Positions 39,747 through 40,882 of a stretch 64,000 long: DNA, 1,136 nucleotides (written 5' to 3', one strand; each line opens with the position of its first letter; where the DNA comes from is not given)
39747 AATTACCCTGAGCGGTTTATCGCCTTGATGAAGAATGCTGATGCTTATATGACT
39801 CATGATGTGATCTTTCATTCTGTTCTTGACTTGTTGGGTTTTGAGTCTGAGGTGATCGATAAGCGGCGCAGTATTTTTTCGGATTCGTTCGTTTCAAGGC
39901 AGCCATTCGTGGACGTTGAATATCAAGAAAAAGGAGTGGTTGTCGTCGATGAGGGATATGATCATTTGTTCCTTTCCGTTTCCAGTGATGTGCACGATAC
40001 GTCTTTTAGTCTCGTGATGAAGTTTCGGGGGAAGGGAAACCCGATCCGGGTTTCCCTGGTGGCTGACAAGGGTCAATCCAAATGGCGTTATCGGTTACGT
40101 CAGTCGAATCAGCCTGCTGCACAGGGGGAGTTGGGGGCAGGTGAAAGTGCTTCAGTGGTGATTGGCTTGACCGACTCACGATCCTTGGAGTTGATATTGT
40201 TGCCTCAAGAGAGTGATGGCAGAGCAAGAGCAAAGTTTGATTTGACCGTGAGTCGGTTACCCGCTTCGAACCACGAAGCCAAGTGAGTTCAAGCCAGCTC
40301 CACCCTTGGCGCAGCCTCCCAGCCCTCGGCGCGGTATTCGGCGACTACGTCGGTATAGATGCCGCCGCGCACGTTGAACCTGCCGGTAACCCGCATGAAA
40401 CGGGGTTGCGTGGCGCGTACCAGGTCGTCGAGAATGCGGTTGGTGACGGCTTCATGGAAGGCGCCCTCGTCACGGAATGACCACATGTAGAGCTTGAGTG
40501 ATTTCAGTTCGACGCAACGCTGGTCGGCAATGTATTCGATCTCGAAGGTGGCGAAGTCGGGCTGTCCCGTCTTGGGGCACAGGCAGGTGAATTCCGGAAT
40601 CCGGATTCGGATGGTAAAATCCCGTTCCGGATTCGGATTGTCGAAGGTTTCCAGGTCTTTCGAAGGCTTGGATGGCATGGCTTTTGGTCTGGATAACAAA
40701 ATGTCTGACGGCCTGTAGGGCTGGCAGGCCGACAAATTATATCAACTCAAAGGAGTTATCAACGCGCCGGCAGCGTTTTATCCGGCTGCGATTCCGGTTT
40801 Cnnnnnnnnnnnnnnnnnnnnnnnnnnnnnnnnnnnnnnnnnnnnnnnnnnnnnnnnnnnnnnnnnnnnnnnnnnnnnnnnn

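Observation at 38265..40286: Phosphoethanolamine-transferase-fold enzyme with a ~120-aa C-terminal extension inside the glycan cluster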

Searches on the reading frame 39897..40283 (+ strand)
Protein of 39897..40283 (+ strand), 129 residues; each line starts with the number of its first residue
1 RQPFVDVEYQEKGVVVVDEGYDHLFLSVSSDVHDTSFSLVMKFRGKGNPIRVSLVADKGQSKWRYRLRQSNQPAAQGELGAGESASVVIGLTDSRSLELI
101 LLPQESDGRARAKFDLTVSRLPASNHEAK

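Call 43: predict_structure(alignment_id=A3)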
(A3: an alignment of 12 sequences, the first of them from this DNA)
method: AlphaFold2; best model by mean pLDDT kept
length: 129 residues; sequences in the alignment: 12
mean_pLDDT: 72.5   pTM: 0.67
mean pLDDT of the five models: 72.5, 71.1, 70.3, 69.3, 68.2
residues with pLDDT >= 90: 7; 70-90: 65; 50-70: 52; < 50: 5
segments of 3 or more residues with pLDDT < 50: 125-129
pLDDT, mean of each block of 10 residues (from residue 1): 61 66 67 61 71 78 85 88 87 76 67 78 55
secondary structure, 60 per line:
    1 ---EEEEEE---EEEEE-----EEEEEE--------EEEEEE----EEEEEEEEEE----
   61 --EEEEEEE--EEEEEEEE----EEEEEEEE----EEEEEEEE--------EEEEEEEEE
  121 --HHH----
elements in order: E4-9 E13-17 E23-28 E37-42 E47-56 E63-69 E72-79 E84-91 E96-103 E112-120

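Call 45: search_protein_families(library=pfam, proteins=[window:39897-40283:+], max_evalue=10)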
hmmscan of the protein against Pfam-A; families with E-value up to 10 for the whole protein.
seq(129 aa): 0 families

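Call 50: find_homologous_proteins(query=A3, max_evalue=0.001)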
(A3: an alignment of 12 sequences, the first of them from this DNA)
Query A3 (12 sequences): 3717 candidates shared short words with the query, none scored E <= 0.001.

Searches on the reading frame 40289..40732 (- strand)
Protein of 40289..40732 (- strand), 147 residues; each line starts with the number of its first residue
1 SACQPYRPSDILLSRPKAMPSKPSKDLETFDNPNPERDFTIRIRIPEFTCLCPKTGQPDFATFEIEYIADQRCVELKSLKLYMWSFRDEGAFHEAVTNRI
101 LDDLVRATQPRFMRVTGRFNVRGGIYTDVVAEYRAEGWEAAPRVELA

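Call 6: search_protein_families(library=pfam, proteins=[window:40289-40732:-], max_evalue=0.01)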
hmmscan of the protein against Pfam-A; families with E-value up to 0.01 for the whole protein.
window:40289-40732:- (147 aa): 2 families
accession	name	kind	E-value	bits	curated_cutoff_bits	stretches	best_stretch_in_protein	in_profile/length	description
PF14489.11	QueF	-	9.9e-35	119.1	27.3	1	58-136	1-79/81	QueF-like protein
PF14819.11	QueF_N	-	0.00056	20.7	25.6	1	54-109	47-104/111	Nitrile reductase, 7-cyano-7-deazaguanine-reductase N-term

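Call 7: search_protein_families(library=ncbifam, proteins=[window:40289-40732:-], max_evalue=0.001)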
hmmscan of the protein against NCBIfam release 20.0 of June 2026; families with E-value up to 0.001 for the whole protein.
window:40289-40732:- (147 aa): 2 families
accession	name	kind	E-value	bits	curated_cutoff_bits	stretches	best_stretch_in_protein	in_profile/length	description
TIGR03139.1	QueF-II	equivalog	2.5e-53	178.8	86.9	1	25-135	3-114/115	preQ(1) synthase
TIGR03138.1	QueF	equivalog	4.1e-14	52.8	293.45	1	52-125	182-253/275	NADPH-dependent 7-cyano-7-deazaguanine reductase QueF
